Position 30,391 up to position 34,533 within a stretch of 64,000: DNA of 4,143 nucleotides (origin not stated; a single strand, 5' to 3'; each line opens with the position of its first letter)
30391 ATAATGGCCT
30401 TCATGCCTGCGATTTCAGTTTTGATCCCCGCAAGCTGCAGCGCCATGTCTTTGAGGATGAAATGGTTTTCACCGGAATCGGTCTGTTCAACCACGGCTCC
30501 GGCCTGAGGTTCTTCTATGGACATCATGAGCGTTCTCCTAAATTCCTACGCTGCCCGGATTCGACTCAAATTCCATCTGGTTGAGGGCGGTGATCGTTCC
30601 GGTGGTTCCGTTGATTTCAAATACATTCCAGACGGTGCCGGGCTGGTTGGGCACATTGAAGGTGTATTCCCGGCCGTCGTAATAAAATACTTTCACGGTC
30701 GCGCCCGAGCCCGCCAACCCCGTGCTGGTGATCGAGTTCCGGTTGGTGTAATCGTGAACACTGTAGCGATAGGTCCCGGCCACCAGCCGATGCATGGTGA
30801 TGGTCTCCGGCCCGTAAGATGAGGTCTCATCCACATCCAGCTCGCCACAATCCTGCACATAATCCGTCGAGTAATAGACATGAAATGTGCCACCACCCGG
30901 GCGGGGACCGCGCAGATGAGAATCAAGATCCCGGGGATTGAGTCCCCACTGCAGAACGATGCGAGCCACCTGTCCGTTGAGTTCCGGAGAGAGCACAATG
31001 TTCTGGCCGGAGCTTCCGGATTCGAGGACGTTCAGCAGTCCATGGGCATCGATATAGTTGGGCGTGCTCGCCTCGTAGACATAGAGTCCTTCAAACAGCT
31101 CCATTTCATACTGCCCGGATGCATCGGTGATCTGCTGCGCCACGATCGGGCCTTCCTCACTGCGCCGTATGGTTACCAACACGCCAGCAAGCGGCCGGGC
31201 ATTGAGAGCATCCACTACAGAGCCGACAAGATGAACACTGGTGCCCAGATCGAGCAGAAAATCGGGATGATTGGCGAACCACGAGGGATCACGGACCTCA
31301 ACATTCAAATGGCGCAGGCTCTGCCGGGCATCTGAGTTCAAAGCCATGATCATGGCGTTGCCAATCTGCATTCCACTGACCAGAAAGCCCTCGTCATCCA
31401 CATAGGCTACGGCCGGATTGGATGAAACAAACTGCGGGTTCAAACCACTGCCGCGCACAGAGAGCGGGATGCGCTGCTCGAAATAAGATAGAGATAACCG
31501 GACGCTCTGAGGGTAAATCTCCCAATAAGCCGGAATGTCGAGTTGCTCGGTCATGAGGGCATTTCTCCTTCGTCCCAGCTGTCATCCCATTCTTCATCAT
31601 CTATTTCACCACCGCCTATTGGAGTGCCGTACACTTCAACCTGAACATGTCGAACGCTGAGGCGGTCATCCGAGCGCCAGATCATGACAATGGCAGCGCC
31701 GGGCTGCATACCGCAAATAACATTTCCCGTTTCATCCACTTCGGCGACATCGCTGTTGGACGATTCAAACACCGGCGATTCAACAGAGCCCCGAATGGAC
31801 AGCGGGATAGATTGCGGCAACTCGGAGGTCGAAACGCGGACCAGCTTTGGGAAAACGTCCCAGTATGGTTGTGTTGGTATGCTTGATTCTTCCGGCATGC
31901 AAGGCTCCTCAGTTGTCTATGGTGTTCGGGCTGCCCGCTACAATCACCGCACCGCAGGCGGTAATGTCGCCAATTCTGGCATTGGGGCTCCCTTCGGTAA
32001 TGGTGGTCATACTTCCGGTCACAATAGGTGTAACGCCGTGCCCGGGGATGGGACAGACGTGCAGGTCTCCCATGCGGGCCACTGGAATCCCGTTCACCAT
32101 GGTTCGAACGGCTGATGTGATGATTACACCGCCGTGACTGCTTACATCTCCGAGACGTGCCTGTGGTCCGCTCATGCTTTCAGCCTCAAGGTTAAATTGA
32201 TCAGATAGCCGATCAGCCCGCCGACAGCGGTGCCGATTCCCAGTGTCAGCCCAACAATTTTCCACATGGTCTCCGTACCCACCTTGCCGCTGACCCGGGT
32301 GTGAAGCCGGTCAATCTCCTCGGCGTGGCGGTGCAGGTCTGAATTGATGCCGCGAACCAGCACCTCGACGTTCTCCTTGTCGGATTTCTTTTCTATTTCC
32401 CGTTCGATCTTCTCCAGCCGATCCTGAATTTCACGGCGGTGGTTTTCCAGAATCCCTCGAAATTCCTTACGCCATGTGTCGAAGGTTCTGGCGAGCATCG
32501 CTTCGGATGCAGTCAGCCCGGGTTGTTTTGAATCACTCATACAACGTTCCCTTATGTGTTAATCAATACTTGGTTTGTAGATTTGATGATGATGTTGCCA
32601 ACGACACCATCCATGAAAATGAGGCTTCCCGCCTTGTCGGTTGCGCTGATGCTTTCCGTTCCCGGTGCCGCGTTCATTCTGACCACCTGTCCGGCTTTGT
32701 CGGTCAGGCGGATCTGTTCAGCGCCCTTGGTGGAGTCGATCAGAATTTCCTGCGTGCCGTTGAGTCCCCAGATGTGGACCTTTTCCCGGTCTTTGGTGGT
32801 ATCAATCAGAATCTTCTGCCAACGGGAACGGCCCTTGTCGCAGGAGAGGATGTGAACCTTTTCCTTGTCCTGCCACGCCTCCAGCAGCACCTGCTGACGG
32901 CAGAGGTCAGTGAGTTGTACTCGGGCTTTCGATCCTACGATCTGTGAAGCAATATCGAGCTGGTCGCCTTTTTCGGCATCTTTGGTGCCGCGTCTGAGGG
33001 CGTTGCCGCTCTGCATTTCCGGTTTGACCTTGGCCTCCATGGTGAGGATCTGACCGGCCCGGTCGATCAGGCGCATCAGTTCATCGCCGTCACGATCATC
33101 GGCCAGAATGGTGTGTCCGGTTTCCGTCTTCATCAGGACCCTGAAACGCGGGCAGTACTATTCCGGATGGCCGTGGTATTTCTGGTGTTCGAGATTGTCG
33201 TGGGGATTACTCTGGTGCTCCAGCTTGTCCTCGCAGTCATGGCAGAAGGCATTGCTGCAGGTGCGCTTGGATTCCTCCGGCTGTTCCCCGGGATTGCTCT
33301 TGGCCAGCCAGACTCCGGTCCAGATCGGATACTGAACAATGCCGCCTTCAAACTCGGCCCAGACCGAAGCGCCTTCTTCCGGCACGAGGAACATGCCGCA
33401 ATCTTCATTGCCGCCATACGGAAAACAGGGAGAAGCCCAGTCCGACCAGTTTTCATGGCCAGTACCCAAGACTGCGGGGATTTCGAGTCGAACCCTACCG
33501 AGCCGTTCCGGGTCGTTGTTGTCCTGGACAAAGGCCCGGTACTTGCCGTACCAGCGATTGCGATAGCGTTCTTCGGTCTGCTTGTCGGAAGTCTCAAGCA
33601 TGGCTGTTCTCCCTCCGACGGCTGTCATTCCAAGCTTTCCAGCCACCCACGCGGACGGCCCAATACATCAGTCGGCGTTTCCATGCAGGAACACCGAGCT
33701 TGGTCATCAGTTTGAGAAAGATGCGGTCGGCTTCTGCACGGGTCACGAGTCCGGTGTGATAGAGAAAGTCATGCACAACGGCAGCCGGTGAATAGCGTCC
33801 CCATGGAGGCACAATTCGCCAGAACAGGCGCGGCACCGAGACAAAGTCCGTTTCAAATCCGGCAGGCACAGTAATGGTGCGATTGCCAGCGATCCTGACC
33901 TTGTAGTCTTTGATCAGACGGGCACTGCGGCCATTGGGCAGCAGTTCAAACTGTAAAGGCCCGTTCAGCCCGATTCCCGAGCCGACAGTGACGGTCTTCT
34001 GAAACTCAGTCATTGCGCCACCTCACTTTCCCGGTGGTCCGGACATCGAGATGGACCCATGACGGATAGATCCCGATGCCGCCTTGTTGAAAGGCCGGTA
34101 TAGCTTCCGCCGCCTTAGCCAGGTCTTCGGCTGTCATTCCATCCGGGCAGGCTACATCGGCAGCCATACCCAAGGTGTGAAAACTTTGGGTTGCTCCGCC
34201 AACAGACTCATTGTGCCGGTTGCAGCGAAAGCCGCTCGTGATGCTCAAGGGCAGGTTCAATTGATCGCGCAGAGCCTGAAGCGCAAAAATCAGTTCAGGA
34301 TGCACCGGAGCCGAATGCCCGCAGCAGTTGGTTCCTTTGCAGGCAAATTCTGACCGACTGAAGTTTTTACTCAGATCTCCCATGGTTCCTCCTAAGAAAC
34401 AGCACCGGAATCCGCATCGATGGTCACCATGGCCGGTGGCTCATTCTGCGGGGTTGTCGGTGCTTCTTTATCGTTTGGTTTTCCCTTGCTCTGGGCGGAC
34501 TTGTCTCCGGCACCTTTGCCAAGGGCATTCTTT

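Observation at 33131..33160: In-frame TAG splits the gp5/VgrG-like spike between its OB-fold and beta-helix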

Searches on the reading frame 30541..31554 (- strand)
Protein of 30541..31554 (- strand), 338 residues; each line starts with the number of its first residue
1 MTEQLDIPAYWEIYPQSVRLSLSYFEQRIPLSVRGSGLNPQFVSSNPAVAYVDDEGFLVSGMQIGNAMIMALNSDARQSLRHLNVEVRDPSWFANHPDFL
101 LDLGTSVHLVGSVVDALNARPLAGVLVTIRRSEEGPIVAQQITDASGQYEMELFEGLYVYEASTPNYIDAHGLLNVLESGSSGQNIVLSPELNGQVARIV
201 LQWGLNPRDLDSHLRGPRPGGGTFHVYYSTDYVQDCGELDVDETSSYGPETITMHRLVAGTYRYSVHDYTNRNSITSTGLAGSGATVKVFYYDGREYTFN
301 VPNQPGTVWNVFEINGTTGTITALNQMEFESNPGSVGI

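Call 6: search_protein_families(library=pfam, proteins=[window:30541-31554:-], max_evalue=0.01)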
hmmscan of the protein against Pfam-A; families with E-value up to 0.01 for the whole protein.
window:30541-31554:- (338 aa): 1 family
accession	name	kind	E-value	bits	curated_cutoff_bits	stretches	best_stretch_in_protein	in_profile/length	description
PF17210.9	SdrD_B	-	0.0054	17.3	29.7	0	120-166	22-68/112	SdrD B-like domain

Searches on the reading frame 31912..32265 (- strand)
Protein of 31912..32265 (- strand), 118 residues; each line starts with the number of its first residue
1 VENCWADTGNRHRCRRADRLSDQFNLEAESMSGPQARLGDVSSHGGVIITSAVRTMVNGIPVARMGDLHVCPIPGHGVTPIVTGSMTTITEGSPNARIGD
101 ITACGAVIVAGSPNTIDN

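Call 6: search_protein_families(library=pfam, proteins=[window:31912-32265:-], max_evalue=0.01)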
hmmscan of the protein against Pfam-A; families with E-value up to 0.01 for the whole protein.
window:31912-32265:- (118 aa): 1 family
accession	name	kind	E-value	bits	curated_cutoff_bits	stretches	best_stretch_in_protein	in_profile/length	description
PF05488.18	PAAR_motif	-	8.4e-22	77.6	27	1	38-110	1-70/70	PAAR motif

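Call 7: search_protein_families(library=phrogs, proteins=[window:31912-32265:-], max_evalue=0.01)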
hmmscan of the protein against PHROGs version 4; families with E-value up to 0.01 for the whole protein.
window:31912-32265:- (118 aa): 2 families
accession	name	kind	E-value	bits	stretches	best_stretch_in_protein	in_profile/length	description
phrog_281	-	moron, auxiliary metabolic gene and host takeover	2.5e-16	60.9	1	30-116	23-118/169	PAAR motif of membran proteins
phrog_5348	-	unknown function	4.2e-14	53.8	1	35-109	5-79/181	-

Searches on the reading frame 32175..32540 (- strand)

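Call 6: search_protein_families(library=pfam, proteins=[window:32175-32540:-], max_evalue=0.01)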
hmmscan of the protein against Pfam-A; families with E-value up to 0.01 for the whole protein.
window:32175-32540:- (122 aa): 4 families
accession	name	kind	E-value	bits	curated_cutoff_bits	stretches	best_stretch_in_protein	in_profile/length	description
PF05565.16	Sipho_Gp157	-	0.0026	18.2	28.6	1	34-82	24-69/162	Siphovirus Gp157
PF16515.11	HIP1_clath_bdg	-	0.007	17.2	28.8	1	31-90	25-82/99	Clathrin-binding domain of Huntingtin-interacting protein 1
PF21173.2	DksA-like_N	-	0.0071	16.9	27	1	27-57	1-31/65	DnaK suppressor protein-like, N-terminal domain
PF24615.2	Spectrin_Anc-1_2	-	0.008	16.9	28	0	34-84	12-61/105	Nuclear anchorage protein 1, spectrin repeat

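Call 7: search_protein_families(library=phrogs, proteins=[window:32175-32540:-], max_evalue=0.01)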
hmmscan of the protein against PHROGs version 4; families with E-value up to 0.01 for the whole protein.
window:32175-32540:- (122 aa): 1 family
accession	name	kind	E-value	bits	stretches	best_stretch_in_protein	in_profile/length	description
phrog_3550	-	unknown function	0.0034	18.7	1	31-84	7-56/79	-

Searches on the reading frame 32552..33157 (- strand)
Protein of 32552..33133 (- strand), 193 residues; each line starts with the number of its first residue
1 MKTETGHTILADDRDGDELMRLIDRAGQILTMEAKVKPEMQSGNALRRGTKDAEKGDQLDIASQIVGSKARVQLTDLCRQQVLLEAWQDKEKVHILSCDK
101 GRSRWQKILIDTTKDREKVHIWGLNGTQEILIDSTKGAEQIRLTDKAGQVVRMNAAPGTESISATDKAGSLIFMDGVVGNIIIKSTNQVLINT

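Call 6: search_protein_families(library=pfam, proteins=[window:32555-33133:-, window:32555-33157:-], max_evalue=0.01)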
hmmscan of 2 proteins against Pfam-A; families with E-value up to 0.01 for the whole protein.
window:32555-33133:- (193 aa): 0 families

window:32555-33157:- (201 aa): 0 families

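Call 7: search_protein_families(library=phrogs, proteins=[window:32555-33133:-], max_evalue=0.01)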
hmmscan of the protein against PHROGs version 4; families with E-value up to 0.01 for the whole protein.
window:32555-33133:- (193 aa): 0 families

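Call 15: find_encoding_contigs(protein=window:32552-33133:-, flank=3000, max_places=10)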
Protein window:32552-33133:- (193 aa): 6 contigs read that carry it; 1 place shown.
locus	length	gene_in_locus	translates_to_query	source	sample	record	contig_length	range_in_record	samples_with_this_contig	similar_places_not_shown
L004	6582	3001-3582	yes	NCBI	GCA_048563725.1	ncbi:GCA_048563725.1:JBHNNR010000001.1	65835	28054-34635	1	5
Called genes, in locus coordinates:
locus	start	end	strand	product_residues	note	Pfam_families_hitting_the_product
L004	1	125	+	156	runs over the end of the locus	PF19266:CIS_tube (weak)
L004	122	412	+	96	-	-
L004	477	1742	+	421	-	-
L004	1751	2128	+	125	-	PF08291:Peptidase_M15_3, PF05951:Peptidase_M15_2 (weak)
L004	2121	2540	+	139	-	PF07087:DUF1353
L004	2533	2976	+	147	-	PF04717:Phage_base_V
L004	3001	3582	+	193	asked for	-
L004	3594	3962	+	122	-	-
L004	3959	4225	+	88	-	PF05488:PAAR_motif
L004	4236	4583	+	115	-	-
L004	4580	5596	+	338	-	-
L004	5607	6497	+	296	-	-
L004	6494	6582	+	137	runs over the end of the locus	PF04965:GPW_gp25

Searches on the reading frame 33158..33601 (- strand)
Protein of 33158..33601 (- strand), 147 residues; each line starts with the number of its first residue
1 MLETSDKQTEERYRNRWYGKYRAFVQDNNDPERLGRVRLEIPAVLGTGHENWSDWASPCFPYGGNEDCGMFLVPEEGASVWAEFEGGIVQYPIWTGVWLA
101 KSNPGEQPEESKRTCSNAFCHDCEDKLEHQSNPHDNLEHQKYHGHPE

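Call 6: search_protein_families(library=pfam, proteins=[window:33161-33601:-], max_evalue=0.01)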
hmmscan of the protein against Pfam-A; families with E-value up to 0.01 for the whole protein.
window:33161-33601:- (147 aa): 1 family
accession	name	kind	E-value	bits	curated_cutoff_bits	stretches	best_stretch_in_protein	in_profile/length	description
PF04717.18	Phage_base_V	-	2.7e-18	66.5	23.8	1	21-98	1-74/75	Type VI secretion system/phage-baseplate injector OB domain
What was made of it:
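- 33161..33601 (-): N-terminal fragment of the central spike gene (147 codons): OB fold plus most of a Cys/His-rich linker. Pfam PF04717 Phage_base_V, E 2.7e-18, residues 21-98 (call 6).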

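Call 7: search_protein_families(library=phrogs, proteins=[window:33161-33601:-], max_evalue=0.01)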
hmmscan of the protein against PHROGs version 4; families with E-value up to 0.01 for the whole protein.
window:33161-33601:- (147 aa): 1 family
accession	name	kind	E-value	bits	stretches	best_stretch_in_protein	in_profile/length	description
phrog_430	-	tail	0.00019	20.9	1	18-121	18-121/868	baseplate hub subunit and tail lysozyme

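Call 16: find_encoding_contigs(protein=window:33158-33601:-, flank=3000, max_places=10)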
Protein window:33158-33601:- (147 aa): 11 contigs read that carry it; 5 places shown.
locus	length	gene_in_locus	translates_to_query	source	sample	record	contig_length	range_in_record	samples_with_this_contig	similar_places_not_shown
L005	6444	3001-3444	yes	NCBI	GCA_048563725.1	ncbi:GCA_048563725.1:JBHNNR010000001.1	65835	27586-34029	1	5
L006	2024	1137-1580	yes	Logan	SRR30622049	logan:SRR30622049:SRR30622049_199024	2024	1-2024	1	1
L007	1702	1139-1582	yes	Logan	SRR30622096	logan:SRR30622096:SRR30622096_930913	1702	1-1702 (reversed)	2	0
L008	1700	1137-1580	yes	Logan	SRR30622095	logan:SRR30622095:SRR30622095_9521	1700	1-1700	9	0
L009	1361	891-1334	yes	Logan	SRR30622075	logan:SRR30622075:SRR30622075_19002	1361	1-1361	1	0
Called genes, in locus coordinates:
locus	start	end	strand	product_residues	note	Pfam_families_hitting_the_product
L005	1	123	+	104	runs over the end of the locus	PF24963:DUF7768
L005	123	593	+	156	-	PF19266:CIS_tube (weak)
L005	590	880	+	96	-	-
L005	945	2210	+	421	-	-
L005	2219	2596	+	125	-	PF08291:Peptidase_M15_3, PF05951:Peptidase_M15_2 (weak)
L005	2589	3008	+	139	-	PF07087:DUF1353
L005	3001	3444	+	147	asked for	PF04717:Phage_base_V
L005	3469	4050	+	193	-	-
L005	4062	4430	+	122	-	-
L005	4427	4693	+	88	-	PF05488:PAAR_motif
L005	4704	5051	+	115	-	-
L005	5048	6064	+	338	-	-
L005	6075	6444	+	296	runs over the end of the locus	-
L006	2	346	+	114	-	?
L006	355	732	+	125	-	PF08291:Peptidase_M15_3, PF05951:Peptidase_M15_2 (weak)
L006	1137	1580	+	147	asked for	PF04717:Phage_base_V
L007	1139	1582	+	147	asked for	PF04717:Phage_base_V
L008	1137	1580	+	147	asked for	PF04717:Phage_base_V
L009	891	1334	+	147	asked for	PF04717:Phage_base_V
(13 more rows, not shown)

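Call 58: list_cluster_members(proteins=[window:33161-33601:-, window:32555-33133:-, window:1410-2645:-, window:45987-46661:-])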
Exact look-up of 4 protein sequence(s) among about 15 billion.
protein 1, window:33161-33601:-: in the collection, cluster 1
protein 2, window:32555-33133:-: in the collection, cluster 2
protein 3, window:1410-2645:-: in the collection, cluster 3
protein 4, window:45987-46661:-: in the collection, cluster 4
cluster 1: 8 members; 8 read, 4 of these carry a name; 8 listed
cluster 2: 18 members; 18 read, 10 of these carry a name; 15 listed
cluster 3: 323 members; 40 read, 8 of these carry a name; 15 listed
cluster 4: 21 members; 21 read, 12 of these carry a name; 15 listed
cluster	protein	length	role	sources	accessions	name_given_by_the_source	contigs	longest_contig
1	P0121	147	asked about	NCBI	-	-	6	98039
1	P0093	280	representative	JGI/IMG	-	-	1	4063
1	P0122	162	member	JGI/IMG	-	hypothetical protein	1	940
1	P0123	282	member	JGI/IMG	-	hypothetical protein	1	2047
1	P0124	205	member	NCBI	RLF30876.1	MAG: baseplate assembly protein V, partial [Thermoplasmata archaeon]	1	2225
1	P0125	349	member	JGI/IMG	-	hypothetical protein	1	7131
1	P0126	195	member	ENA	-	-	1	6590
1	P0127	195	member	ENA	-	-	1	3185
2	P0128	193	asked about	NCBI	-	-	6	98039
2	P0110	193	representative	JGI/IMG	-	-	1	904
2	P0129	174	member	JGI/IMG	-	hypothetical protein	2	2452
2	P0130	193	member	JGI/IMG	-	hypothetical protein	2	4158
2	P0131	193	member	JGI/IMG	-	hypothetical protein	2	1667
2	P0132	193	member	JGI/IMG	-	hypothetical protein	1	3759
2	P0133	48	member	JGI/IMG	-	hypothetical protein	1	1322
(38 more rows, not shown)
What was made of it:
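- Checked: The exact 147-aa product ending at this stop is encoded on 11 contigs: six long NCBI contigs (calls 16, 58) and five Logan contigs.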

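Call 60: find_encoding_contigs(protein=P0130, flank=3000, max_places=6)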
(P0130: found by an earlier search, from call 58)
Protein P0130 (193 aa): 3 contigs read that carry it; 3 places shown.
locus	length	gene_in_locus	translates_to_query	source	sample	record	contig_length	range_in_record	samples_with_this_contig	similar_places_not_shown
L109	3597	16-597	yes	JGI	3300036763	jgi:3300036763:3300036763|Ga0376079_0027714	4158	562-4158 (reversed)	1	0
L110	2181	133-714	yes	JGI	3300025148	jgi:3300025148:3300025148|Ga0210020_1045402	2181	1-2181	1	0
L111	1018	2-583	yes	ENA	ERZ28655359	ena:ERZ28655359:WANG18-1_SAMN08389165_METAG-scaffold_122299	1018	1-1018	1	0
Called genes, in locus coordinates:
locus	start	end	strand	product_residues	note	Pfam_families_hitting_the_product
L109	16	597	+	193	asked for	-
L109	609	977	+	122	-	-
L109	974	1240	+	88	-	PF05488:PAAR_motif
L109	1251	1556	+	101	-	-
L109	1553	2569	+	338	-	-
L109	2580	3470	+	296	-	-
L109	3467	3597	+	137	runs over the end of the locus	PF04965:GPW_gp25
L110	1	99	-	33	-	?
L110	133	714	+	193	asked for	-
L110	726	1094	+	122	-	-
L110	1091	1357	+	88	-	PF05488:PAAR_motif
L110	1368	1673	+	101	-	-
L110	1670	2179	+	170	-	?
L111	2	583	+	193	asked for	?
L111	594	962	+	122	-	-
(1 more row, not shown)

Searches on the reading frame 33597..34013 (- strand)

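Call 6: search_protein_families(library=pfam, proteins=[window:33597-34013:-], max_evalue=0.01)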
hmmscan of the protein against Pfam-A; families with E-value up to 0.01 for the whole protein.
window:33597-34013:- (139 aa): 1 family
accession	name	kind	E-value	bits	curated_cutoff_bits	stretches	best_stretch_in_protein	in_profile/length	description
PF07087.16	DUF1353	-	7.9e-33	112.4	22.5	1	32-120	2-91/91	Protein of unknown function (DUF1353)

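Call 7: search_protein_families(library=phrogs, proteins=[window:33597-34013:-], max_evalue=0.01)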
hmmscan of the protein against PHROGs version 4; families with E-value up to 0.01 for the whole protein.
window:33597-34013:- (139 aa): 2 families
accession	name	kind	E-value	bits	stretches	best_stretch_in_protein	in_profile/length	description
phrog_1158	-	tail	1.9e-39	136.4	1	30-135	23-138/205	tail assembly chaperone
phrog_6098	-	unknown function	3.6e-07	31.5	1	79-133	22-76/78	-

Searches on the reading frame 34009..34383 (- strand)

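Call 6: search_protein_families(library=pfam, proteins=[window:34009-34383:-], max_evalue=0.01)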
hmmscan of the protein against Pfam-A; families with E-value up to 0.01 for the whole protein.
window:34009-34383:- (125 aa): 2 families
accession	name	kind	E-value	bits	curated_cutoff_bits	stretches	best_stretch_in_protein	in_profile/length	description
PF08291.16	Peptidase_M15_3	-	8.8e-23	80.9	23.2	1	7-113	2-108/108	Peptidase M15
PF05951.18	Peptidase_M15_2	-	2.2e-07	31.2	27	1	40-120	66-150/153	Bacterial protein of unknown function (DUF882)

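Call 7: search_protein_families(library=phrogs, proteins=[window:34009-34383:-], max_evalue=0.01)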
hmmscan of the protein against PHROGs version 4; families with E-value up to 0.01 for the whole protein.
window:34009-34383:- (125 aa): 4 families
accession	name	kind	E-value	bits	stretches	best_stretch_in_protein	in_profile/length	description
phrog_894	-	lysis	9.9e-34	117.9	1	3-124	45-175/389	endolysin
phrog_17373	-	other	4.4e-15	57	1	7-114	21-122/224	peptidase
phrog_25247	-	other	2.9e-05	24.3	1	44-122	437-509/520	peptidase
phrog_28234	-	lysis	0.0034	17.5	1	30-71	273-315/372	endolysin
